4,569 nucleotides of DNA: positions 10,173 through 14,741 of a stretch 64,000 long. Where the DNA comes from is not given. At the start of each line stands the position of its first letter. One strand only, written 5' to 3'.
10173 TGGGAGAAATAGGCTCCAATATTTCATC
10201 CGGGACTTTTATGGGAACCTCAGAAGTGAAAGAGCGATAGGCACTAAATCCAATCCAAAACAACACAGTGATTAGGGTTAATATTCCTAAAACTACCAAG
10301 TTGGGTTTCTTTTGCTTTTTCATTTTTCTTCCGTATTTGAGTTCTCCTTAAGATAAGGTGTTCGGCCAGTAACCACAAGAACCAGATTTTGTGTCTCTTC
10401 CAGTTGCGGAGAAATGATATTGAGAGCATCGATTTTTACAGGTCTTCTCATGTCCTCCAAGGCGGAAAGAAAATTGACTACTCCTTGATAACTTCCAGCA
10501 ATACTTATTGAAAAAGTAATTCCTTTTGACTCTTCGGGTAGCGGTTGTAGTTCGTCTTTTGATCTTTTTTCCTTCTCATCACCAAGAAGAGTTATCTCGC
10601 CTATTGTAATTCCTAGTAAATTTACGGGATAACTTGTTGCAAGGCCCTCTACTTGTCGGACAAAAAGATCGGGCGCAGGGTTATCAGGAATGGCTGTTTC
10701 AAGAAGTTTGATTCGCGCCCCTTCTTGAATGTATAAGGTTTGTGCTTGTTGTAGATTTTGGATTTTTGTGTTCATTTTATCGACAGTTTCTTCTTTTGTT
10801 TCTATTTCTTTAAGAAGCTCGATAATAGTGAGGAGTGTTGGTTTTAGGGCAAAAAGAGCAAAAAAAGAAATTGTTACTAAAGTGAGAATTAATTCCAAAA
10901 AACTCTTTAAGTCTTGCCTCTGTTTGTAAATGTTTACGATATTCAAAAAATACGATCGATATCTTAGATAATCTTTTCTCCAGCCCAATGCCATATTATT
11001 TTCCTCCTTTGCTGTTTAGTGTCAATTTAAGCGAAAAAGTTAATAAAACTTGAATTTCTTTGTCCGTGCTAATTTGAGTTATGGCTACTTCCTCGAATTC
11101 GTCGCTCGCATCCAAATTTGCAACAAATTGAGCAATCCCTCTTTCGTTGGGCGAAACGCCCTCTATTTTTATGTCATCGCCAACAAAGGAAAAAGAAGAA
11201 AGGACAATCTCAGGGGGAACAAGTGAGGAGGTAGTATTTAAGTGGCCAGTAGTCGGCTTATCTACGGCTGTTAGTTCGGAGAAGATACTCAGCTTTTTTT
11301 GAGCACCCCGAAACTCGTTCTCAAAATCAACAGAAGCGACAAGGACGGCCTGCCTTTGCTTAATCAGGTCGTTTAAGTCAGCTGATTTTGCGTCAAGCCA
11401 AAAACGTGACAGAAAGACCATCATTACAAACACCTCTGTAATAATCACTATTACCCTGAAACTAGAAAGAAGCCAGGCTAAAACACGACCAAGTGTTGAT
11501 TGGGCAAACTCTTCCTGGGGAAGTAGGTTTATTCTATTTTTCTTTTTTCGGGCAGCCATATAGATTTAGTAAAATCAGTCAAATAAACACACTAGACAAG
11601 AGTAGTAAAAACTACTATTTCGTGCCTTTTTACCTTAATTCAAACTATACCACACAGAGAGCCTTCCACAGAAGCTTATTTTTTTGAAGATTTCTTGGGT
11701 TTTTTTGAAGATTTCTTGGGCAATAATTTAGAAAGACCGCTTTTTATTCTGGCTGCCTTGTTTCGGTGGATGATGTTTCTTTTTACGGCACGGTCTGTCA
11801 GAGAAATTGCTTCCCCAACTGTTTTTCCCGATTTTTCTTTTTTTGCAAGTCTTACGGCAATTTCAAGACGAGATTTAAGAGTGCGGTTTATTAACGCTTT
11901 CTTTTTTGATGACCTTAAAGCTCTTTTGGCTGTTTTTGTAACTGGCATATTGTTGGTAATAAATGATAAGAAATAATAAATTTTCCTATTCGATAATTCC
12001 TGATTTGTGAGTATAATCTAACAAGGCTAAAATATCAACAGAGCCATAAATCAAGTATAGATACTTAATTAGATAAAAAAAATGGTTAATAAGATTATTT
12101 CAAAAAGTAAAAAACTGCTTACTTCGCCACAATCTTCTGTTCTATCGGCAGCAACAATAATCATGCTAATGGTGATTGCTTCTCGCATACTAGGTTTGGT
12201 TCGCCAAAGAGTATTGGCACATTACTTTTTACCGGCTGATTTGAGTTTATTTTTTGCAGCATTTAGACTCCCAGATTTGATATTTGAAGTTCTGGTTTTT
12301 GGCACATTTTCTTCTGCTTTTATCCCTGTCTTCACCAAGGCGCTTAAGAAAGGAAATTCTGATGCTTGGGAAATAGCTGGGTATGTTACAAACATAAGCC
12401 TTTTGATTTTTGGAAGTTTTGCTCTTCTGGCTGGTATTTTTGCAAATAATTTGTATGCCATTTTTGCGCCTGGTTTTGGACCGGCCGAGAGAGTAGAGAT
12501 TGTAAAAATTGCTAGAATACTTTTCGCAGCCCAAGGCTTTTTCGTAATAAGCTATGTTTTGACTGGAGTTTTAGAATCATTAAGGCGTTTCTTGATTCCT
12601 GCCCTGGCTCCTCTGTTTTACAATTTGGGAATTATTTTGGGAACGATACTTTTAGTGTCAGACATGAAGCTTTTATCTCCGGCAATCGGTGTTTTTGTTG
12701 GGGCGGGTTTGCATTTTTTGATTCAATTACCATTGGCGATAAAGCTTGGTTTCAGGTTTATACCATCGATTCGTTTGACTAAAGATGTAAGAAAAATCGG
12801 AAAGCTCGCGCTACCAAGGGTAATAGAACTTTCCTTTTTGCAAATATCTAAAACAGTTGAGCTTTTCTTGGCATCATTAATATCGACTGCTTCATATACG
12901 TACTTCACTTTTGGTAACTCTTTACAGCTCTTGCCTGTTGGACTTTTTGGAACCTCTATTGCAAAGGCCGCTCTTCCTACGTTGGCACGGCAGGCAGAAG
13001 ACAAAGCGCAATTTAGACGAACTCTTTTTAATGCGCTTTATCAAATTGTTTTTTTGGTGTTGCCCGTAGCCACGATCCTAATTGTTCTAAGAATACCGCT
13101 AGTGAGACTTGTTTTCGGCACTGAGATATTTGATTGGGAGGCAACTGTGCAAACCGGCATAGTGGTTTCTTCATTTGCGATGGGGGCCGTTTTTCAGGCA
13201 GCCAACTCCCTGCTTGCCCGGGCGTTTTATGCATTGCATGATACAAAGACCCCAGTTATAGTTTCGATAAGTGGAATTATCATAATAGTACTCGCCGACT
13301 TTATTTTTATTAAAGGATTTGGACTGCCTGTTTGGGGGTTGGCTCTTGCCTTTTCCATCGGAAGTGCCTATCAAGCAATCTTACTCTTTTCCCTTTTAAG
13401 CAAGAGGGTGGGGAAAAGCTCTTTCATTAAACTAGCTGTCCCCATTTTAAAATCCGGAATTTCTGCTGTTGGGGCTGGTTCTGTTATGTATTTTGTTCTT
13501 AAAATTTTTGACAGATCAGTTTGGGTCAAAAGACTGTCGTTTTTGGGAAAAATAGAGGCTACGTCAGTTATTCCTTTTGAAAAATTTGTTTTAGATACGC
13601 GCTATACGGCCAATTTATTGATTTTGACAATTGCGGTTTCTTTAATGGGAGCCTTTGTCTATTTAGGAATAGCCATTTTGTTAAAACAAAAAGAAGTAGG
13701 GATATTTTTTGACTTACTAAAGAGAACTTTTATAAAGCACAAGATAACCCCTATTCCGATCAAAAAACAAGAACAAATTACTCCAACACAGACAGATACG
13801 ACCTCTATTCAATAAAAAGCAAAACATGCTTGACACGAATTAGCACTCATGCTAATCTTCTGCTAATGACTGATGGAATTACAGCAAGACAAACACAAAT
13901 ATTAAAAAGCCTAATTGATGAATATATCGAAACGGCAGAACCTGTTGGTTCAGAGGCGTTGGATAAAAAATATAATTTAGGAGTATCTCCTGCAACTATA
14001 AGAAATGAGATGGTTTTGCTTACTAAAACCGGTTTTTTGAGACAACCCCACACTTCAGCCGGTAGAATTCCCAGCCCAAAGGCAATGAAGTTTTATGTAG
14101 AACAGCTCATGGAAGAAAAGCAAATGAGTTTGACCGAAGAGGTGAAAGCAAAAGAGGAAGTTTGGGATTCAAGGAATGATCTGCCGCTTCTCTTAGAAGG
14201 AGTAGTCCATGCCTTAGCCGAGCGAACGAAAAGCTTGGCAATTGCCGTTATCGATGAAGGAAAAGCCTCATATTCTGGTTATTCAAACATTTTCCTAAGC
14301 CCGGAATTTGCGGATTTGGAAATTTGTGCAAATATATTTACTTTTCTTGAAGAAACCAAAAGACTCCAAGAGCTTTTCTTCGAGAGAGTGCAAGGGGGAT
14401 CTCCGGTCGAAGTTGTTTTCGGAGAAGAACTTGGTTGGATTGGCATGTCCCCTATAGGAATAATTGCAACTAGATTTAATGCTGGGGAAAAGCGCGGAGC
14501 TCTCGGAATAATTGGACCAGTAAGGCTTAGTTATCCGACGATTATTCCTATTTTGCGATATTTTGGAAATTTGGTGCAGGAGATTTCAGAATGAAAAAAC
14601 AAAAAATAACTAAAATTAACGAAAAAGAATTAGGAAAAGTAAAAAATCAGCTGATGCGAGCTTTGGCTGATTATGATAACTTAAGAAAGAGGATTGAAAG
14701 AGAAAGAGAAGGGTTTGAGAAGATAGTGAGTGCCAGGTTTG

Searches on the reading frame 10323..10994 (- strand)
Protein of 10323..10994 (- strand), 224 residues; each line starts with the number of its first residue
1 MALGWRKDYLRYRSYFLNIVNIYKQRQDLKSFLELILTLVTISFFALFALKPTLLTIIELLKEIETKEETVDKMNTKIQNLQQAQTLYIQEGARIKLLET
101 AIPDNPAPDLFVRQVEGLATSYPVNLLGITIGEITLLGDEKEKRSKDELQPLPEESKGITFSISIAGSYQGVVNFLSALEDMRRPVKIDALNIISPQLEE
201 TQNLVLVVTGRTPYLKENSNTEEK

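Call 68: search_protein_families(library=pfam, proteins=[window:10323-10994:-], max_evalue=0.0001)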
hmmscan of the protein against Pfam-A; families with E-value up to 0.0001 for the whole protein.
window:10323-10994:- (224 aa): 1 family
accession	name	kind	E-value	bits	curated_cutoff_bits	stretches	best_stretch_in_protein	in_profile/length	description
PF04350.18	PilO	-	8.8e-05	23.1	22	0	64-210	8-138/145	Pilus assembly protein, PilO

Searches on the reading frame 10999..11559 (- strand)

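Call 68: search_protein_families(library=pfam, proteins=[window:10999-11559:-], max_evalue=0.0001)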
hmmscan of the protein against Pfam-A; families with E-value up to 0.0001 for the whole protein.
window:10999-11559:- (187 aa): 1 family
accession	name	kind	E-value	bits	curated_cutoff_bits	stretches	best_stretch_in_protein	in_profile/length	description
PF05137.18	PilN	-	1.4e-12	47.9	22.8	1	107-180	3-77/78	Fimbrial assembly protein (PilN)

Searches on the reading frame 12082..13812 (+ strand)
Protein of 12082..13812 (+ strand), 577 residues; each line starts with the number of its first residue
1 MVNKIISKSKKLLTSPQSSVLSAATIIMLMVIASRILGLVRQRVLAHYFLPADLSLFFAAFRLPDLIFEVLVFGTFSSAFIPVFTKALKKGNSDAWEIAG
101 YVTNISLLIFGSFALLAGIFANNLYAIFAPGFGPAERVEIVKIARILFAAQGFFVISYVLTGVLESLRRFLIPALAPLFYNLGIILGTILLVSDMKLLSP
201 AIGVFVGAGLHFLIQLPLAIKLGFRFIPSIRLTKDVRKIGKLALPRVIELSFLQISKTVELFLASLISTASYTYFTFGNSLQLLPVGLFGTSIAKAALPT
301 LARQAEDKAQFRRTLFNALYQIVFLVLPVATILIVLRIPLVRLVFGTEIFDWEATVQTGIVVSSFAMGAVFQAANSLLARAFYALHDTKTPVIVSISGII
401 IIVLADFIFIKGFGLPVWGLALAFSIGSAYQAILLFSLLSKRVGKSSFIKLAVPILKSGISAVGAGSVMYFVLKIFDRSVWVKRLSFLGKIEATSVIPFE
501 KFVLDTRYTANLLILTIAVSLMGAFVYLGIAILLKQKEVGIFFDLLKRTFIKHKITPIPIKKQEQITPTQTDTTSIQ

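Call 40: search_protein_families(library=pfam, proteins=[window:12082-13812:+], max_evalue=0.001)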
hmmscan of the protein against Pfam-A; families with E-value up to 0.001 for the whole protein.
window:12082-13812:+ (577 aa): 2 families
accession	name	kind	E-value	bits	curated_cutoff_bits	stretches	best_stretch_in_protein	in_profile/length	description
PF03023.19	MurJ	-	2e-70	238.1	27.4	1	54-478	11-438/451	Lipid II flippase MurJ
PF13440.11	Polysacc_synt_3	-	1.4e-11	44.6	23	1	250-348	189-287/293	Polysaccharide biosynthesis protein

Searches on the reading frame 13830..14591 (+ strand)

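Call 40: search_protein_families(library=pfam, proteins=[window:13830-14591:+], max_evalue=0.001)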
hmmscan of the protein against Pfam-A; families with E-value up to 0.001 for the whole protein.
window:13830-14591:+ (254 aa): 2 families
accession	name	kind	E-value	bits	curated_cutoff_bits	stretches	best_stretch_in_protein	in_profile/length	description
PF01628.27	HrcA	-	6.6e-18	65.9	22.2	1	108-239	95-215/215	HrcA protein C terminal domain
PF03444.21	HrcA_DNA-bdg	-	0.00037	20.5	21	1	17-85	2-69/79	Winged helix-turn-helix transcription repressor, HrcA DNA-binding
